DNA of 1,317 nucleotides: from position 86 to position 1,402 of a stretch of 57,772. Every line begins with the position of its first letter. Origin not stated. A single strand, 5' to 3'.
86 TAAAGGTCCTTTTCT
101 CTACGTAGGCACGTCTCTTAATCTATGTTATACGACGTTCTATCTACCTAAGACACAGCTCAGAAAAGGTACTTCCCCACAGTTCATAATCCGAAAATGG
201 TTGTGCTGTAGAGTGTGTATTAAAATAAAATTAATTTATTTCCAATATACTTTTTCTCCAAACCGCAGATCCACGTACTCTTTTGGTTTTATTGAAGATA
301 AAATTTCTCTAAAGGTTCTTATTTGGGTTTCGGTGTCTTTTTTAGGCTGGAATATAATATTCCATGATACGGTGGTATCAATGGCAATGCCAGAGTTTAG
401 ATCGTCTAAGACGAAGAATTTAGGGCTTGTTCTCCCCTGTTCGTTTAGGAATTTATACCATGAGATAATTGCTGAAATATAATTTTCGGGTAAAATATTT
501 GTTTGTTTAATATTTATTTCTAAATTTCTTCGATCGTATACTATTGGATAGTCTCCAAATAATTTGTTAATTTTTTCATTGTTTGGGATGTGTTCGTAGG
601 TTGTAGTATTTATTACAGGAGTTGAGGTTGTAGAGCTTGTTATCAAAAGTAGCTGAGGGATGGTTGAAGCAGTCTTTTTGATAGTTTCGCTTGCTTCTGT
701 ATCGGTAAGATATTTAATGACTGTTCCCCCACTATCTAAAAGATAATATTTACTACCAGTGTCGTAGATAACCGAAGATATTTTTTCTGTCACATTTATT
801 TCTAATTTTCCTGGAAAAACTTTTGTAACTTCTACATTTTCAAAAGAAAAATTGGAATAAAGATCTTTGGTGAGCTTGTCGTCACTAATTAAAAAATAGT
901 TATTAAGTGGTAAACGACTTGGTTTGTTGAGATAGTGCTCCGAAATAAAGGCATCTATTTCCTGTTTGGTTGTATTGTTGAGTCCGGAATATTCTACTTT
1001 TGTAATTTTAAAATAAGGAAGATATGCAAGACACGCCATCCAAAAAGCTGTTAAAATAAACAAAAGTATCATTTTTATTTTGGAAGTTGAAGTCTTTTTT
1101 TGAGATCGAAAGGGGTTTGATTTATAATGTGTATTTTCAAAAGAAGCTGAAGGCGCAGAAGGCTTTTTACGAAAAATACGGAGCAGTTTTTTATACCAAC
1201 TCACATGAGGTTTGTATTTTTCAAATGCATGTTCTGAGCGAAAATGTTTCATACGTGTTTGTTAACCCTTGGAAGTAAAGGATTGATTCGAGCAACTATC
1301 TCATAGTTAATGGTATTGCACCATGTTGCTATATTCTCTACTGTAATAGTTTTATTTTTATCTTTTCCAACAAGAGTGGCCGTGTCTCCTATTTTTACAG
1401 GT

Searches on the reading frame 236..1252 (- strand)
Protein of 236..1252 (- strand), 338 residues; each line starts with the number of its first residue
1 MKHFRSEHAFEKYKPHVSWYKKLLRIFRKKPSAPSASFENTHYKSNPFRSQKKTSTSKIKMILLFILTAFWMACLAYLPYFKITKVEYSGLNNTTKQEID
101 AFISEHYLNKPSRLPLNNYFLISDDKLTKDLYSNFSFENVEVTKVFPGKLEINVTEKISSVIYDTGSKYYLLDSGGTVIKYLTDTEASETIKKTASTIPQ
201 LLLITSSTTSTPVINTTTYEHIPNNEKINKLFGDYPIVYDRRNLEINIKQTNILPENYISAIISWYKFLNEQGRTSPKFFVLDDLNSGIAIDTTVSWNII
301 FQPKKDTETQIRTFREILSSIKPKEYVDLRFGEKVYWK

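Call 25: search_protein_families(library=pfam, proteins=[window:236-1252:-], max_evalue=0.01)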
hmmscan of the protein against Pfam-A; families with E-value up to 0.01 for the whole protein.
window:236-1252:- (338 aa): 1 family
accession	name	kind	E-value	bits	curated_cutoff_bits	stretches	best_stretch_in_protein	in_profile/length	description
PF08478.15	POTRA_1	-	1.8e-05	25.4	23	1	81-156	1-68/69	POTRA domain, FtsQ-type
